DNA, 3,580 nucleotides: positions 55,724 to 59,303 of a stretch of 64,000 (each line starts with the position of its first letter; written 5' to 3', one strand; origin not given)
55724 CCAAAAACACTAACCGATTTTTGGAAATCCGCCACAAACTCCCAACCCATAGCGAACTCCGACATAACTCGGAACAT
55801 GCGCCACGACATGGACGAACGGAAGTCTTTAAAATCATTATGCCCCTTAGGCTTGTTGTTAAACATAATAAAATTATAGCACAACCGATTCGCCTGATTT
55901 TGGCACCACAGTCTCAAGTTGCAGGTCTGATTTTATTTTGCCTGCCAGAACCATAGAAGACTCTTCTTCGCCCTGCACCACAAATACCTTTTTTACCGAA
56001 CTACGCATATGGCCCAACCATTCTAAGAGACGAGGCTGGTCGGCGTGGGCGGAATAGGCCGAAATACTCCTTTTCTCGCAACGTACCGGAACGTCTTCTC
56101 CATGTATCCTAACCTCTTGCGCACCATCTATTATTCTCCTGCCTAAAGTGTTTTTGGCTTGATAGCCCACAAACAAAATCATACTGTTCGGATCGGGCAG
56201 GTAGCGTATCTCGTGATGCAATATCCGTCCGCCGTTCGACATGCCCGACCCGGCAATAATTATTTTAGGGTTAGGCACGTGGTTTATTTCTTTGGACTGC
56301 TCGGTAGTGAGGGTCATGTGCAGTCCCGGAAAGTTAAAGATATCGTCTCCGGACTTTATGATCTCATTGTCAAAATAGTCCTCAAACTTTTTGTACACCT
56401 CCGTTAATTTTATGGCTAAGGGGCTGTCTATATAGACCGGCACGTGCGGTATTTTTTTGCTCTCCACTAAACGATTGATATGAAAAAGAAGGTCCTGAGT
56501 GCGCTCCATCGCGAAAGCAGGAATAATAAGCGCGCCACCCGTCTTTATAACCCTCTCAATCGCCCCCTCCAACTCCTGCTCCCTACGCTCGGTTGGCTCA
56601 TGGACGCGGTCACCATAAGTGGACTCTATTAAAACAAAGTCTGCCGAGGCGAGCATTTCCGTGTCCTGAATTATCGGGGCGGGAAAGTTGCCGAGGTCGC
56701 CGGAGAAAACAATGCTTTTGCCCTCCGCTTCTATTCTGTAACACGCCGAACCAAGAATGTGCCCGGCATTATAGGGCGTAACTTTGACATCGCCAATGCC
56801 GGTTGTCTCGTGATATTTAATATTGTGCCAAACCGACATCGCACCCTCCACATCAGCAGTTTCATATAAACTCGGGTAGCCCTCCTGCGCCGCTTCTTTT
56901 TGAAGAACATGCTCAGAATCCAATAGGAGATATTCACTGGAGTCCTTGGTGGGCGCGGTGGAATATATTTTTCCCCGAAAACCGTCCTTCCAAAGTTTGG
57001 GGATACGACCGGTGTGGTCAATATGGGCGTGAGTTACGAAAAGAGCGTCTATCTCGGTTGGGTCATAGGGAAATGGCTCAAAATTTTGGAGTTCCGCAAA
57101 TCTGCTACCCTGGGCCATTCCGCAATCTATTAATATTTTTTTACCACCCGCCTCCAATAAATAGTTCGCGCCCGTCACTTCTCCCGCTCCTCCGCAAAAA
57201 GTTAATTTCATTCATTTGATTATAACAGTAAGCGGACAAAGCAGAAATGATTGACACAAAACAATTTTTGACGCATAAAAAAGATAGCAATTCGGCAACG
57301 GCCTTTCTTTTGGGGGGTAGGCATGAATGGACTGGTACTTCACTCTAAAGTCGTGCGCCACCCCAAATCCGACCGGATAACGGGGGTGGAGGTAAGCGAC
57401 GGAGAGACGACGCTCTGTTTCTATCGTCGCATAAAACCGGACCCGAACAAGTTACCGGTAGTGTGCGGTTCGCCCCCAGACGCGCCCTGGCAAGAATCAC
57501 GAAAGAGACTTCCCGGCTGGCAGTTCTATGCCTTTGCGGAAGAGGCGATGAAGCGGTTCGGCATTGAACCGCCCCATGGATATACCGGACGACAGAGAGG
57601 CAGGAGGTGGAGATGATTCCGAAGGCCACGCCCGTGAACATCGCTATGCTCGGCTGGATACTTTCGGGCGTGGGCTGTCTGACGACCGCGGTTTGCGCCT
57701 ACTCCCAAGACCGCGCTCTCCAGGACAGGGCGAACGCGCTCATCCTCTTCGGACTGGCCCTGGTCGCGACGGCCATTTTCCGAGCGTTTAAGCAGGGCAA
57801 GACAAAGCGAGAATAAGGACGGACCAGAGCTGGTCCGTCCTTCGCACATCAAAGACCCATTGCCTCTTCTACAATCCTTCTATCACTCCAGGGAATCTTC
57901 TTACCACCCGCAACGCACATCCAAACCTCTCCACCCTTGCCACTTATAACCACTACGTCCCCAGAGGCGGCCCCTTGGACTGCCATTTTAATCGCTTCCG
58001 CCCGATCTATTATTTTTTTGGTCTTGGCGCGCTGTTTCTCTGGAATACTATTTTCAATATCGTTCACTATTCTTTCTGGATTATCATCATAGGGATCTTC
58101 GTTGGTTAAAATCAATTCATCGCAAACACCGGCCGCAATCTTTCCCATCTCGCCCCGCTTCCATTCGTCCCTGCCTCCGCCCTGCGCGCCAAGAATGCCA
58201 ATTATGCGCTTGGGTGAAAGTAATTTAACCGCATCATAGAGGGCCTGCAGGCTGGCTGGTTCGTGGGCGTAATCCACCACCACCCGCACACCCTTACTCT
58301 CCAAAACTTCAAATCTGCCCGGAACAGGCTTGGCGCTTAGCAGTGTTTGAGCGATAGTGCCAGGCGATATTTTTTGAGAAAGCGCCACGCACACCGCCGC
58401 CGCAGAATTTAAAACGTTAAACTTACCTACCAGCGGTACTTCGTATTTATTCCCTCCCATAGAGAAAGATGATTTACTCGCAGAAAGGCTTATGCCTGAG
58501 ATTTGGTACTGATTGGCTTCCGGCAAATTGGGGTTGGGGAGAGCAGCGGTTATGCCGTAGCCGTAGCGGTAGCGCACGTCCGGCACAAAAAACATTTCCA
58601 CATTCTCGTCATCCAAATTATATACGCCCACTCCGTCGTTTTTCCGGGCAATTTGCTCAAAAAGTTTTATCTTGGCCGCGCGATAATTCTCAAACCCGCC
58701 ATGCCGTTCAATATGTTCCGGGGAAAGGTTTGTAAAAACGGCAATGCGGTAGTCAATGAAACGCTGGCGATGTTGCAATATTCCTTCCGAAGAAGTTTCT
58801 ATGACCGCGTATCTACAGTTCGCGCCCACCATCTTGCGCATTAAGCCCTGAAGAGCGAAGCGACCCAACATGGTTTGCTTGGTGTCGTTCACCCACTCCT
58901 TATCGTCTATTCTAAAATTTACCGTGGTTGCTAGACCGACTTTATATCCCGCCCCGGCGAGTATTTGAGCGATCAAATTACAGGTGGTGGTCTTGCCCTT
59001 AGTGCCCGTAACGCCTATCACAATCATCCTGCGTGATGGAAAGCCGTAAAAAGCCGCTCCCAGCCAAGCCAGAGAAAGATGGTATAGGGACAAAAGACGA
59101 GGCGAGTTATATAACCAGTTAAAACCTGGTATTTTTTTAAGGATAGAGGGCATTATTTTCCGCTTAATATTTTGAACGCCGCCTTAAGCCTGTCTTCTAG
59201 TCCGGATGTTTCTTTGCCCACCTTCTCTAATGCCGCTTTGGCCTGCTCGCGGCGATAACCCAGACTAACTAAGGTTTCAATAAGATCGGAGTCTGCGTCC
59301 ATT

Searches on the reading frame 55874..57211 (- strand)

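Call 11: search_protein_families(library=pfam, proteins=[window:55874-57211:-], max_evalue=0.0001)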
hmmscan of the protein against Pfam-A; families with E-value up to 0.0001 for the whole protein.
window:55874-57211:- (445 aa): 6 families
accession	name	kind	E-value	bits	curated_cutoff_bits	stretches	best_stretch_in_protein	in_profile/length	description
PF10996.14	Beta-Casp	-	1.7e-37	129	27.7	1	238-360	1-120/120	Beta-Casp domain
PF12706.13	Lactamase_B_2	-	1e-15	58.3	27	1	25-201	2-169/200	Beta-lactamase superfamily domain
PF16661.11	Lactamase_B_6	-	5.3e-15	55.7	27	1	18-171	1-160/193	Metallo-beta-lactamase superfamily domain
PF00753.33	Lactamase_B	-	1.9e-14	54.5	22.7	1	14-175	6-152/196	Metallo-beta-lactamase superfamily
PF07521.17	RMMBL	-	3.2e-12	46.7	21.6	1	373-437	1-63/63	Zn-dependent metallo-hydrolase RNA specificity domain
PF13483.12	Lactamase_B_3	-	3.5e-05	24.3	24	0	15-67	8-50/160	Beta-lactamase superfamily domain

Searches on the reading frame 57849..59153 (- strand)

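Call 11: search_protein_families(library=pfam, proteins=[window:57849-59153:-], max_evalue=0.0001)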
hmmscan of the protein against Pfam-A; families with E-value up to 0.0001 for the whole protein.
window:57849-59153:- (434 aa): 2 families
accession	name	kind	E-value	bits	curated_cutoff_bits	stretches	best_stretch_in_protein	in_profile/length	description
PF08245.18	Mur_ligase_M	-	6.5e-40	137.7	24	1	48-257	1-200/200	Mur ligase middle domain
PF02875.26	Mur_ligase_C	-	5.4e-28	98.8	28.4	1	279-407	1-127/127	Mur ligase, glutamate ligase domain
